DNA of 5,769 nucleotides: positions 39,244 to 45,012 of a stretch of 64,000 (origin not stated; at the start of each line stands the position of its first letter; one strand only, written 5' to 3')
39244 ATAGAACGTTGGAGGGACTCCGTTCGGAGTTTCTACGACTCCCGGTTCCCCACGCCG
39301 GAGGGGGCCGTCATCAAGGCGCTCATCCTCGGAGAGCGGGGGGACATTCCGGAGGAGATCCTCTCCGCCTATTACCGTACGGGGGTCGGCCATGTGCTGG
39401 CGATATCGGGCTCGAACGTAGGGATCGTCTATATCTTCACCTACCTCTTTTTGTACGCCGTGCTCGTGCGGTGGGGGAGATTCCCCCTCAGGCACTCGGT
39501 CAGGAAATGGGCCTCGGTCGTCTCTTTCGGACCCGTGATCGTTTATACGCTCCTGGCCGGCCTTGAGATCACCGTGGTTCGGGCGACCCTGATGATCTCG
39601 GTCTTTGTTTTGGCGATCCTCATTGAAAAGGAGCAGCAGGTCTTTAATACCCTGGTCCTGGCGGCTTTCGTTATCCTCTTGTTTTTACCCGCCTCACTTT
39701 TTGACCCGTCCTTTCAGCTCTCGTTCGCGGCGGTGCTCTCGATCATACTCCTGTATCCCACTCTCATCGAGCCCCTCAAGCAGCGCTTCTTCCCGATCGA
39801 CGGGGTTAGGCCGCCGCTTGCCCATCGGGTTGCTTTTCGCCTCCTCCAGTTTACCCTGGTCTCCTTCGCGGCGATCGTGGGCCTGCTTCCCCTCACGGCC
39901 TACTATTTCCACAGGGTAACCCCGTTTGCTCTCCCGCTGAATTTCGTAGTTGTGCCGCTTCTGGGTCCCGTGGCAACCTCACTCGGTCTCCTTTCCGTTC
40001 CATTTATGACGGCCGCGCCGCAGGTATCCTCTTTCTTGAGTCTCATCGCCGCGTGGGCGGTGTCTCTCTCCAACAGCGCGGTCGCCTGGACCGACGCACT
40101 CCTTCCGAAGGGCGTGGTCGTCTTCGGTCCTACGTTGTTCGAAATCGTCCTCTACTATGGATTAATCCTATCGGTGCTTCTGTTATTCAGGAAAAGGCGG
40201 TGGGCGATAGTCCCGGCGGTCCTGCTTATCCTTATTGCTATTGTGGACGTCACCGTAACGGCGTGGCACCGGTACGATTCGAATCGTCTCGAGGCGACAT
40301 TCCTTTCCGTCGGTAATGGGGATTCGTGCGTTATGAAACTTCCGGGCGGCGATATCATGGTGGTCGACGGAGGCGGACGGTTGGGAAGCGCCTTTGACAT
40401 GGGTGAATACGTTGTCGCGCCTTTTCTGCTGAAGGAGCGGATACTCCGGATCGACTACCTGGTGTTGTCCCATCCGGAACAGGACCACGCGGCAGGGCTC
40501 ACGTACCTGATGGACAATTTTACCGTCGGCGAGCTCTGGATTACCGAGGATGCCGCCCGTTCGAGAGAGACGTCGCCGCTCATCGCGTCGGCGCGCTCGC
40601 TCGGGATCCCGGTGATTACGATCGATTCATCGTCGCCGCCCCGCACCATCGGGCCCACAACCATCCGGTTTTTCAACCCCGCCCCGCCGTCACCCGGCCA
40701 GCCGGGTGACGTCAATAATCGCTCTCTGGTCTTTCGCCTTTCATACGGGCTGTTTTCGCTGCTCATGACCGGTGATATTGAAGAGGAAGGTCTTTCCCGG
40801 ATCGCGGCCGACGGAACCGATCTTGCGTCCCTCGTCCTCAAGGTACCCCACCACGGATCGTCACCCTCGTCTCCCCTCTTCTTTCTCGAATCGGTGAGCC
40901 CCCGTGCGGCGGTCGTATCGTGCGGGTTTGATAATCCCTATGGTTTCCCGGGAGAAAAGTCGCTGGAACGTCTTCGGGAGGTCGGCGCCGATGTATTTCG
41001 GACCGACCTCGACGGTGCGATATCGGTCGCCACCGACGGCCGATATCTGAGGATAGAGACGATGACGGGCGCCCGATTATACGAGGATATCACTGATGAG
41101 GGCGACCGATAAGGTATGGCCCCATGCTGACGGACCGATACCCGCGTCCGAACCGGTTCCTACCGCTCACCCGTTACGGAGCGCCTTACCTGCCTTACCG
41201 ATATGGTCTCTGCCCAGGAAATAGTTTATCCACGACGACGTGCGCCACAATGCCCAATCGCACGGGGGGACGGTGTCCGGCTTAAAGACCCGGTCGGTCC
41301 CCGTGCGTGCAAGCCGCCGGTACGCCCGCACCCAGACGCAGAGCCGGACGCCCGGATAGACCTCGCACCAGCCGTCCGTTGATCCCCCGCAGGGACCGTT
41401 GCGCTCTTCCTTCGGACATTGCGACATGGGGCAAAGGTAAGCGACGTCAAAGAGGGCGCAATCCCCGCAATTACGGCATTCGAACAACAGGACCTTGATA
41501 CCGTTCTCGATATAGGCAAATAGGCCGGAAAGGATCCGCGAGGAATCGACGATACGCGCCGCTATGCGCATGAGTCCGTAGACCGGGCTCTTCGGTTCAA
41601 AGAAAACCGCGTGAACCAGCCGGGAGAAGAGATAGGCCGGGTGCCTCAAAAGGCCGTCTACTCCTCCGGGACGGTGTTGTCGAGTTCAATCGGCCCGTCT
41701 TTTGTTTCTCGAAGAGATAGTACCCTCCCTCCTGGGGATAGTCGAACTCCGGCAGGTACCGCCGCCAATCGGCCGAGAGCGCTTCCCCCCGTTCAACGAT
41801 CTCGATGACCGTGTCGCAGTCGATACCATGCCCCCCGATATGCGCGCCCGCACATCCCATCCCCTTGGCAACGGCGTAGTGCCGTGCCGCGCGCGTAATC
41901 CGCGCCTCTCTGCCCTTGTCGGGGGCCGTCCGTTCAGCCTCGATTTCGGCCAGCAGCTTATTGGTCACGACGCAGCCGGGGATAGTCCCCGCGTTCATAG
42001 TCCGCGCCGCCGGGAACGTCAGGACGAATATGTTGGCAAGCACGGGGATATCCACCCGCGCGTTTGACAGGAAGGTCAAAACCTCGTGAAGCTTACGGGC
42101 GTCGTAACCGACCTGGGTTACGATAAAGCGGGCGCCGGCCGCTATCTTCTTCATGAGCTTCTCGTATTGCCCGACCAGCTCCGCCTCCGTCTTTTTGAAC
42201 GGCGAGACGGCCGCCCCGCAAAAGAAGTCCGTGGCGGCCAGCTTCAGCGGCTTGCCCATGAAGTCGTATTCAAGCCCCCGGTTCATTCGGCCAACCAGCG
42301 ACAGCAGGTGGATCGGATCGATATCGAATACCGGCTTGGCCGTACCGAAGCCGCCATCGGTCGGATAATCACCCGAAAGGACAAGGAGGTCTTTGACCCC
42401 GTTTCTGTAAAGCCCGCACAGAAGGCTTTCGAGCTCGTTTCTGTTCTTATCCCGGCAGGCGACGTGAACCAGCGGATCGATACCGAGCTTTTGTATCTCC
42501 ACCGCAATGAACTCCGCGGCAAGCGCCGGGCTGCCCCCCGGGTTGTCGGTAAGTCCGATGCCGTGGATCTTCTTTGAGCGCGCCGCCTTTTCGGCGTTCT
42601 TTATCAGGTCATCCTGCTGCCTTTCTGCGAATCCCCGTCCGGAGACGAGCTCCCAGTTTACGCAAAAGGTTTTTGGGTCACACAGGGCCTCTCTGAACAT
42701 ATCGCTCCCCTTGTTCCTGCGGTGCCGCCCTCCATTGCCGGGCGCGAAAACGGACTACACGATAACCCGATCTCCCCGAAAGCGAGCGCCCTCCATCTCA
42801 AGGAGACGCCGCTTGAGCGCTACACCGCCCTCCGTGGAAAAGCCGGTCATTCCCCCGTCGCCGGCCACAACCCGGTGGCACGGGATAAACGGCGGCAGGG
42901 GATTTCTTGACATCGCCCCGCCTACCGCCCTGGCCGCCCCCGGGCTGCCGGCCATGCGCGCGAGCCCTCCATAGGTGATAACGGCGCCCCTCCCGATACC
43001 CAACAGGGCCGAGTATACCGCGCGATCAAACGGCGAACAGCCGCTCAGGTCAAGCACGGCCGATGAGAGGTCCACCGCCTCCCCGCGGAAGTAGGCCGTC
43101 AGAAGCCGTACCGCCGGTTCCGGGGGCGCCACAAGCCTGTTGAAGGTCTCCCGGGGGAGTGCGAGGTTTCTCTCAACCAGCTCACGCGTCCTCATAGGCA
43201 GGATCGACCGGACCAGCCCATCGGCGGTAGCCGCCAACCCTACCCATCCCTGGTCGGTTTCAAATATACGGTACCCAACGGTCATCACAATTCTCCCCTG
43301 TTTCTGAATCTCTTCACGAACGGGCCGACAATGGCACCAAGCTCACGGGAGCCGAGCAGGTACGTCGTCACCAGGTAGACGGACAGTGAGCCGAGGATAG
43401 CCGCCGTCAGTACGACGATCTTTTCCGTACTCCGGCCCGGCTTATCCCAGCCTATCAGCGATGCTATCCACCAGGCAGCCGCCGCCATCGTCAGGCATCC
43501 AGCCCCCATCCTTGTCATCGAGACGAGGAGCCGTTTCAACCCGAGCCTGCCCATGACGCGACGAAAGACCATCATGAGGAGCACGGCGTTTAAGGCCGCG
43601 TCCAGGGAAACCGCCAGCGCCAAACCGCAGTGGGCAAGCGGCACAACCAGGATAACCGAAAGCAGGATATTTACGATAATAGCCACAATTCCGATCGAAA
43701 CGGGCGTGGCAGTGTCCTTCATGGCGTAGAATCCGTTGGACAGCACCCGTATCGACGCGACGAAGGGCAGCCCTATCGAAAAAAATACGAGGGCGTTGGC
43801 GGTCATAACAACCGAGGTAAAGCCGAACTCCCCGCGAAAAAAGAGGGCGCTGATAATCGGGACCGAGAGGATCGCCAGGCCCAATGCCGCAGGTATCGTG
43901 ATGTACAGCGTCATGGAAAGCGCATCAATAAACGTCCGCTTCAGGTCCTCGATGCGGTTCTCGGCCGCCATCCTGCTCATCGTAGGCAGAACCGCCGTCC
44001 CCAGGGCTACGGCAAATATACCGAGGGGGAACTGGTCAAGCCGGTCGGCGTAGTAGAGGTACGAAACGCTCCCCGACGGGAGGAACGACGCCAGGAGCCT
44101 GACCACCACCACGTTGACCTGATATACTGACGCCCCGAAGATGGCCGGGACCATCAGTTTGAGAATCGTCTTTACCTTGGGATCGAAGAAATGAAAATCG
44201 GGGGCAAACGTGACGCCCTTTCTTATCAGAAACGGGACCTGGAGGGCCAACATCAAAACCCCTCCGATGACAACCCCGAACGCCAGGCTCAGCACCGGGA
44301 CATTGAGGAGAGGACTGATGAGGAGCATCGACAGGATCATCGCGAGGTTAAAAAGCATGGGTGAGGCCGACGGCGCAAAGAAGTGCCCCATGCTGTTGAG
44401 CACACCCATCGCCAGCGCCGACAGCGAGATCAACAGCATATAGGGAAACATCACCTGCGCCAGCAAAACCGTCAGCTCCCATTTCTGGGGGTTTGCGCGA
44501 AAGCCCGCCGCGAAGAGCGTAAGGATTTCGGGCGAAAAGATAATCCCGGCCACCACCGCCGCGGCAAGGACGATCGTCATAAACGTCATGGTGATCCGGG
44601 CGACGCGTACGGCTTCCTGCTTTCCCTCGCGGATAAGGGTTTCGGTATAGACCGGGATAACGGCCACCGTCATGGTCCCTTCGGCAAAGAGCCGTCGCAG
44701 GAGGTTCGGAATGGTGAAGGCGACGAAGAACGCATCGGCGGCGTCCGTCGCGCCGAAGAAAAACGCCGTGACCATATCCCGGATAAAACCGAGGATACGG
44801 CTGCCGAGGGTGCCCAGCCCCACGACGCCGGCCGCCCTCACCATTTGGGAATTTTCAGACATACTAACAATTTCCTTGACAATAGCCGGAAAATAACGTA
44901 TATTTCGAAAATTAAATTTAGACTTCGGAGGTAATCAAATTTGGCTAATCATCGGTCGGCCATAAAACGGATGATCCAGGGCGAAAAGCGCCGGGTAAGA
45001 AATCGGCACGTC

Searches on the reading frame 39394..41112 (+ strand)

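Call 60: search_protein_families(library=pfam, proteins=[window:39394-41112:+], max_evalue=0.000001)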
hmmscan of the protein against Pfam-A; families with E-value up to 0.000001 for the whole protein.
window:39394-41112:+ (572 aa): 2 families
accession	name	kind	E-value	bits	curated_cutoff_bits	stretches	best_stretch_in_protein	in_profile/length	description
PF03772.21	Competence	-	1.2e-47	163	23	1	1-267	25-269/270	Competence protein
PF00753.33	Lactamase_B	-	2.4e-09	37.9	22.7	1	311-511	8-195/196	Metallo-beta-lactamase superfamily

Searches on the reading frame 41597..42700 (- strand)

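Call 60: search_protein_families(library=pfam, proteins=[window:41597-42700:-], max_evalue=0.000001)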
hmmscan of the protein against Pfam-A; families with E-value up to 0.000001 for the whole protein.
window:41597-42700:- (367 aa): 1 family
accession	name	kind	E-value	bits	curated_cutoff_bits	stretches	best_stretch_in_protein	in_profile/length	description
PF02219.23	MTHFR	-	2.8e-18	66.7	24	1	27-265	24-247/287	Methylenetetrahydrofolate reductase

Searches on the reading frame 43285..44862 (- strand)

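Call 60: search_protein_families(library=pfam, proteins=[window:43285-44862:-], max_evalue=0.000001)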
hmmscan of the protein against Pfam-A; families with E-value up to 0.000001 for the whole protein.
window:43285-44862:- (525 aa): 1 family
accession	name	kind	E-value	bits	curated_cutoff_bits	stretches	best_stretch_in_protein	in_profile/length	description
PF03023.19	MurJ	-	3.5e-121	405.4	27.4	1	34-469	3-435/451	Lipid II flippase MurJ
